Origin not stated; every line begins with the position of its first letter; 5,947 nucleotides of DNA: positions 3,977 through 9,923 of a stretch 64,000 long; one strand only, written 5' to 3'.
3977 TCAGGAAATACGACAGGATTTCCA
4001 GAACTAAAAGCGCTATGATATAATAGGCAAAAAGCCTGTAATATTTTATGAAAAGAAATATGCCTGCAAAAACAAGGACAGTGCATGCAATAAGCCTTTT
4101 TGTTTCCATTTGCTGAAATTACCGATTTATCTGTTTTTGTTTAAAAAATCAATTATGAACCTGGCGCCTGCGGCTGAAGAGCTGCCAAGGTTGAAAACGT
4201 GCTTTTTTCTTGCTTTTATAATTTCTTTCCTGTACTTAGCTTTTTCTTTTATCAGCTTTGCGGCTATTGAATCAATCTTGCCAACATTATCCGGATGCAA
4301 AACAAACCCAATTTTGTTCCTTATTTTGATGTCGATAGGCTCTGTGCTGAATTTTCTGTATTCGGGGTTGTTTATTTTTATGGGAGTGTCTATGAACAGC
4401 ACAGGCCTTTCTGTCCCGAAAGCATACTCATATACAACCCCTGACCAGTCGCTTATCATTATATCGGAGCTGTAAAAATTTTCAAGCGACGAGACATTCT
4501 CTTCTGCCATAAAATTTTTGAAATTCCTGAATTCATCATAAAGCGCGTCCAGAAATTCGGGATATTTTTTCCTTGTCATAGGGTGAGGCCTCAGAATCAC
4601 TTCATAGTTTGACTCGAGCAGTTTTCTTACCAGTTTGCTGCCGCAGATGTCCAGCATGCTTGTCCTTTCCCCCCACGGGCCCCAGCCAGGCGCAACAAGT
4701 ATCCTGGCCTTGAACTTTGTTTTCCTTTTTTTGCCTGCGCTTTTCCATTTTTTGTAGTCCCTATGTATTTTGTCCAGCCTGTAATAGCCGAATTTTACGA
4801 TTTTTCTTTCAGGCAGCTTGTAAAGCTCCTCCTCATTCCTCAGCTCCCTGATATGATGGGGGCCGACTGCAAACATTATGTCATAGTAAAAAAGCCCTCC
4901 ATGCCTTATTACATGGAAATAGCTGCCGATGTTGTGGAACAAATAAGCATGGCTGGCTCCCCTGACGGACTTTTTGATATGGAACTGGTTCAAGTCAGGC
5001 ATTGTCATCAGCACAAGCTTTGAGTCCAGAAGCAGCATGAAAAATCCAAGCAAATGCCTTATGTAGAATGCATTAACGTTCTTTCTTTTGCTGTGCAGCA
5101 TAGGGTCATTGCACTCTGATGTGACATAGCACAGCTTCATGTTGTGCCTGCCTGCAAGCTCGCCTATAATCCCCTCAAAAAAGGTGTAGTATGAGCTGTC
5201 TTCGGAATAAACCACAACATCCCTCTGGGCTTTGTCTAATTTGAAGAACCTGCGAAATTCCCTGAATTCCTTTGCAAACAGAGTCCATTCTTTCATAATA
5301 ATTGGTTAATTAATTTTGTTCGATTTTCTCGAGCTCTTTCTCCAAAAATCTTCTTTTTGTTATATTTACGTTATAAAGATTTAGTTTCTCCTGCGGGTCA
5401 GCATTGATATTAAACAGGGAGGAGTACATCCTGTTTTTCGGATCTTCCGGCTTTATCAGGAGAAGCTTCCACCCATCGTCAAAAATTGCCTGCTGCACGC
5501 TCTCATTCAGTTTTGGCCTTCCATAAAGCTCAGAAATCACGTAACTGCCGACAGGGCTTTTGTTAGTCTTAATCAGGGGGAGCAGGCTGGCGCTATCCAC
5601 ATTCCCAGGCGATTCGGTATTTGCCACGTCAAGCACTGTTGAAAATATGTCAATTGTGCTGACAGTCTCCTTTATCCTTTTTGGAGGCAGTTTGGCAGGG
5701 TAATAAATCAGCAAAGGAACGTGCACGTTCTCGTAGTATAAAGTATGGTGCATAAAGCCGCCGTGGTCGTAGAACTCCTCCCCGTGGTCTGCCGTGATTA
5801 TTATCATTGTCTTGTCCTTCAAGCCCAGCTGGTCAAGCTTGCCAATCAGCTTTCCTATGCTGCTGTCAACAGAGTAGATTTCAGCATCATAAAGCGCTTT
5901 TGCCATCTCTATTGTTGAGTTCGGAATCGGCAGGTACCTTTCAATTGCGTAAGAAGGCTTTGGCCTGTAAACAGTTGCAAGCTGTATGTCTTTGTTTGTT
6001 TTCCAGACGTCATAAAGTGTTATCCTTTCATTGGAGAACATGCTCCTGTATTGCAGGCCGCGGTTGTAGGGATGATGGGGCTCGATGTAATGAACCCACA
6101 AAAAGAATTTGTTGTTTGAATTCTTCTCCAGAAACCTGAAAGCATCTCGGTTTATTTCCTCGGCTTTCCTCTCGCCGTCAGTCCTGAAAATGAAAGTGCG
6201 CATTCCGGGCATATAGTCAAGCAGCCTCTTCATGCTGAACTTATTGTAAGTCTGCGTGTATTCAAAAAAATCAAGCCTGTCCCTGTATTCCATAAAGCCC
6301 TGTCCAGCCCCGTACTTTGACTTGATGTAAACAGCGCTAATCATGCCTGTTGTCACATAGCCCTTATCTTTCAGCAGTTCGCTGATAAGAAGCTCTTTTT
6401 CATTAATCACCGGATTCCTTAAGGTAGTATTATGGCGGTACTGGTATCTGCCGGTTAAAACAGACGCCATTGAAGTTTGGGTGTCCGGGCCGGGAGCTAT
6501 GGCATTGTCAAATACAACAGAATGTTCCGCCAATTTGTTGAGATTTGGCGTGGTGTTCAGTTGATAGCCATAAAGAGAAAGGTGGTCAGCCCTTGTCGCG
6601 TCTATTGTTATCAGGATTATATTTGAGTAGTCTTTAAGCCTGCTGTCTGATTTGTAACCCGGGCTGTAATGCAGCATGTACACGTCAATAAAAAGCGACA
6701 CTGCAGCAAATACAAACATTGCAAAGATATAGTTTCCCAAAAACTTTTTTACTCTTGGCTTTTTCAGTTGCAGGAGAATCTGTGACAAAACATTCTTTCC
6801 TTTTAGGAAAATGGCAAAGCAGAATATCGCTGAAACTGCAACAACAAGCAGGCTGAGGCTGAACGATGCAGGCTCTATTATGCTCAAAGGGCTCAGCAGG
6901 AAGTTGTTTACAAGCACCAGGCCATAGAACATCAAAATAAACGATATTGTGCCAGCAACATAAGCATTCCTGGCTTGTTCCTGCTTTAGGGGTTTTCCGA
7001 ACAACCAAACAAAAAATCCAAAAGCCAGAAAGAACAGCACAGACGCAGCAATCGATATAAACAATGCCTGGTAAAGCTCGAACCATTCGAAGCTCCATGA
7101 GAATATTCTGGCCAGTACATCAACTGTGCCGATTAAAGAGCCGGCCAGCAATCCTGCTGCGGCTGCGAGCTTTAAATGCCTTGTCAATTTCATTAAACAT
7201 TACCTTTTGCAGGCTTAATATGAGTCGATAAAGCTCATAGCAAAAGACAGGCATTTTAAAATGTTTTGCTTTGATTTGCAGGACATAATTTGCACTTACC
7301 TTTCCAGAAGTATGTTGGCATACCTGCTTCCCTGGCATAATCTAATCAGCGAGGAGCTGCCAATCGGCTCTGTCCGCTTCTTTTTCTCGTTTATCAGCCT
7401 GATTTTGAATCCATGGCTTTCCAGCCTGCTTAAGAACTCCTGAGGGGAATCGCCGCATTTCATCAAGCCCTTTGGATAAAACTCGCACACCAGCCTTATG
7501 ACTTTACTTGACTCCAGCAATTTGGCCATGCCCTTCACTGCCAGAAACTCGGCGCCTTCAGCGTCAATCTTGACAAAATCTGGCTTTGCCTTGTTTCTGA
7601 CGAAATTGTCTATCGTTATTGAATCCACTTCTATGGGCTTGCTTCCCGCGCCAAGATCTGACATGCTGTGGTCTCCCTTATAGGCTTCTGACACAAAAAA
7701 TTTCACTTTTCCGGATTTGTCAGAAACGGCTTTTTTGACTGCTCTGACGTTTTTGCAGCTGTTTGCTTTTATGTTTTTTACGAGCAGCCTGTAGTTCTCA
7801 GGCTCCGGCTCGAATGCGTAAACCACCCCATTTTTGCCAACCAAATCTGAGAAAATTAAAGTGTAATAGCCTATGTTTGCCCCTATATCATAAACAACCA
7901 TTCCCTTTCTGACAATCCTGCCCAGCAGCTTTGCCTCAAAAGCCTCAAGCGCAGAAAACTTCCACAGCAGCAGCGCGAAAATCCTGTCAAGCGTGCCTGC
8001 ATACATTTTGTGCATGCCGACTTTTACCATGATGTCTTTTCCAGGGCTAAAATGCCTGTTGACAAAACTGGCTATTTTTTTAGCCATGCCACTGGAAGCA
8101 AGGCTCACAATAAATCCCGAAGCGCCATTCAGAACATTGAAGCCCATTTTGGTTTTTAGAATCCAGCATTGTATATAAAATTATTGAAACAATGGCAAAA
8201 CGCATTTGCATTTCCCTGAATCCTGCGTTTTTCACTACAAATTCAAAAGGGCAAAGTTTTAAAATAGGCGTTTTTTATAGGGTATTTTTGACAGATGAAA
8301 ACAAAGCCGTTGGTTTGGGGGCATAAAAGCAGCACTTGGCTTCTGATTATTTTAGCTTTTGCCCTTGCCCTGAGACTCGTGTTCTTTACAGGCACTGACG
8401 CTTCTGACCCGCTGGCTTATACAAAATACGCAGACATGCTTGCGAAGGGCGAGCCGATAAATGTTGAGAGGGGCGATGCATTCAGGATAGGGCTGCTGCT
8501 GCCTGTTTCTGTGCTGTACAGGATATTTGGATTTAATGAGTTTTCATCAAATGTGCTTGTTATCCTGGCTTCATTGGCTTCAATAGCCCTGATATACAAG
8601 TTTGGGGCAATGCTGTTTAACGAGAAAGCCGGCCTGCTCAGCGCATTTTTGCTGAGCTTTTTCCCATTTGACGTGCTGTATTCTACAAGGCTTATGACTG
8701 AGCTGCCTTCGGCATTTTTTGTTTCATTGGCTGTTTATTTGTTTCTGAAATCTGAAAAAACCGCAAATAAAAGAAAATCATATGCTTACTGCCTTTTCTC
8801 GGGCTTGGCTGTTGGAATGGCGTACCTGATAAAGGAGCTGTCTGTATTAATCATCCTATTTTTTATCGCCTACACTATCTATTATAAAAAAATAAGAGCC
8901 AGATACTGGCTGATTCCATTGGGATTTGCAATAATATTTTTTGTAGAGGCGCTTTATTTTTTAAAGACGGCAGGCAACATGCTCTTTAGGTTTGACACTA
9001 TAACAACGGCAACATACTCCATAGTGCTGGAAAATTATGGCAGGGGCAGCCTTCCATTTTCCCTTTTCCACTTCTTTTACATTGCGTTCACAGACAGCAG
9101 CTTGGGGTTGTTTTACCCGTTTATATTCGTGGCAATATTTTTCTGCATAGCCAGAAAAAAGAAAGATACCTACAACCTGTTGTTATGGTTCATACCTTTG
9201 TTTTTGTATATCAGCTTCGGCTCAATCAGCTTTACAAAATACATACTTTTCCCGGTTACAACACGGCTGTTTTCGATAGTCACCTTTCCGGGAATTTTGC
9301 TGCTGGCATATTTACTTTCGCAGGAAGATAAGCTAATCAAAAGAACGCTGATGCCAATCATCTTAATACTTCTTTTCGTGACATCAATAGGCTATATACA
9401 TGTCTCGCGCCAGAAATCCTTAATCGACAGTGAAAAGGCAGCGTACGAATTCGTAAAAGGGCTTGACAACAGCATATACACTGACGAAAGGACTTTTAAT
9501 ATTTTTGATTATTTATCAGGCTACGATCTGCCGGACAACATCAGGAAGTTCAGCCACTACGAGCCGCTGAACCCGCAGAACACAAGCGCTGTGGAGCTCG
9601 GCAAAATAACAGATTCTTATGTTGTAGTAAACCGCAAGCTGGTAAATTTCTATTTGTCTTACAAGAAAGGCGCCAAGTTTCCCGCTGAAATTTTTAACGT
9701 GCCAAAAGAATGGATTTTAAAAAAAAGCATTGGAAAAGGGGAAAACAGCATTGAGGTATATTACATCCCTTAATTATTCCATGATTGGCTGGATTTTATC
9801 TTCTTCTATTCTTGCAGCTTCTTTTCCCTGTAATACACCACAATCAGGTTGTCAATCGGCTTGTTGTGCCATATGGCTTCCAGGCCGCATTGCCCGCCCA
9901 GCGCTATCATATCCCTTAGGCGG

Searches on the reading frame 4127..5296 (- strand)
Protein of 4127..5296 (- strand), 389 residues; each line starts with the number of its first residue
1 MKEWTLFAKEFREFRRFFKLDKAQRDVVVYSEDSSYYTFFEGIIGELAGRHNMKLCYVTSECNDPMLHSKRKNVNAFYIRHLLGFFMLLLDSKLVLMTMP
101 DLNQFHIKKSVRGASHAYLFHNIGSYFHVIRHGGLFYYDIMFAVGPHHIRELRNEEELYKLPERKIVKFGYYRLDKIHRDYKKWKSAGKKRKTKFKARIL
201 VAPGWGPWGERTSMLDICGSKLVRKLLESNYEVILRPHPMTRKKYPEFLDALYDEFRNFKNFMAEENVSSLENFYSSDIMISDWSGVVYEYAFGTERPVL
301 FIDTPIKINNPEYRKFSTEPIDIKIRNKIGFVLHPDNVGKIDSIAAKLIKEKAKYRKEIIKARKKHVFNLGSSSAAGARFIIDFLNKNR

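Call 37: search_protein_families(library=pfam, proteins=[window:4127-5296:-], max_evalue=0.0001)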
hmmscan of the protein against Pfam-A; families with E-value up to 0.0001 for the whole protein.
window:4127-5296:- (389 aa): 1 family
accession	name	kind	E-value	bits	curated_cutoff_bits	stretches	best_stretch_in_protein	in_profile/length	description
PF04464.20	Glyphos_transf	-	3.1e-13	49.9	22.1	1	157-302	151-292/367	CDP-Glycerol:Poly(glycerophosphate) glycerophosphotransferase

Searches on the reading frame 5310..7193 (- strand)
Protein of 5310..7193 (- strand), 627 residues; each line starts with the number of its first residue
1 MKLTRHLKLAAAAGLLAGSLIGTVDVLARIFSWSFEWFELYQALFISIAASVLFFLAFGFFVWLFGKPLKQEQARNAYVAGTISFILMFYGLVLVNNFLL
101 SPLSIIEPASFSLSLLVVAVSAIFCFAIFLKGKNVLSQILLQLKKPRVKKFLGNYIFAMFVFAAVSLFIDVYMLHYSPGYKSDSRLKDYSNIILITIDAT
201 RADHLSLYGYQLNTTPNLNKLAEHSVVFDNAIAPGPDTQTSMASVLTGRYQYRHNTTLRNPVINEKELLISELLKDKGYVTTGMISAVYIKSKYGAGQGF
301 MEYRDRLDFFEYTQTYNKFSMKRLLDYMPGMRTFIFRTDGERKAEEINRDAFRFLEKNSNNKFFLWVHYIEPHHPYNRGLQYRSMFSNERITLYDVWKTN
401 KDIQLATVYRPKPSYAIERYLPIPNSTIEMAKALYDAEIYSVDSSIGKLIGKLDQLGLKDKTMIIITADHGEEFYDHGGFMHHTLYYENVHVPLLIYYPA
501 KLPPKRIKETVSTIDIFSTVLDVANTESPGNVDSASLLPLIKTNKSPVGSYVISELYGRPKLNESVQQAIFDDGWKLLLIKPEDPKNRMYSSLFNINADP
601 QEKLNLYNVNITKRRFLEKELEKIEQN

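Call 37: search_protein_families(library=pfam, proteins=[window:5310-7193:-], max_evalue=0.0001)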
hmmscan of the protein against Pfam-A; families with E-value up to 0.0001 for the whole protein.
window:5310-7193:- (627 aa): 3 families
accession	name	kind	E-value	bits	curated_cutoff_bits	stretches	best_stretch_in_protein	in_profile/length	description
PF00884.28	Sulfatase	-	9.4e-53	179.9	25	1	190-525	1-300/301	Sulfatase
PF01663.27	Phosphodiest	-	1.7e-14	54.6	23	1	373-477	127-228/342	Type I phosphodiesterase / nucleotide pyrophosphatase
PF16347.10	SGSH_C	-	3.1e-13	50.6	29.3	1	476-623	2-150/154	N-sulphoglucosamine sulphohydrolase, C-terminal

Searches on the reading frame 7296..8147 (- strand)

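Call 37: search_protein_families(library=pfam, proteins=[window:7296-8147:-], max_evalue=0.0001)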
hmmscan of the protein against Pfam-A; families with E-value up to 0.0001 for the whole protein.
window:7296-8147:- (283 aa): 3 families
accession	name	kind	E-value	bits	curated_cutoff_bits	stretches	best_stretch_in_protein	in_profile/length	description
PF05050.19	Methyltransf_21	-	8.6e-22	78.5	22.7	1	87-248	1-172/173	Methyltransferase FkbM domain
PF02475.24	TRM5-TYW2_MTfase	-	7.8e-08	32.9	28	1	64-138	19-93/164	TRM5/TYW2 methyltransferase domain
PF01135.25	PCMT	-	2.3e-05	24.7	20.3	1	69-136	63-128/210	Protein-L-isoaspartate(D-aspartate) O-methyltransferase (PCMT)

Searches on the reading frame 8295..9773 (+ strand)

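Call 37: search_protein_families(library=pfam, proteins=[window:8295-9773:+], max_evalue=0.0001)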
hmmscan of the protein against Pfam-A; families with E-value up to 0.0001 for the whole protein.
window:8295-9773:+ (492 aa): 2 families
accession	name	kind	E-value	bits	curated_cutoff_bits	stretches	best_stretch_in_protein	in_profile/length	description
PF13231.12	PMT_2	-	1e-15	58.7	26.1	1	73-216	12-154/160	Dolichyl-phosphate-mannose-protein mannosyltransferase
PF02366.24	PMT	-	7.8e-06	26.1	22.7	1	82-196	82-198/245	Dolichyl-phosphate-mannose-protein mannosyltransferase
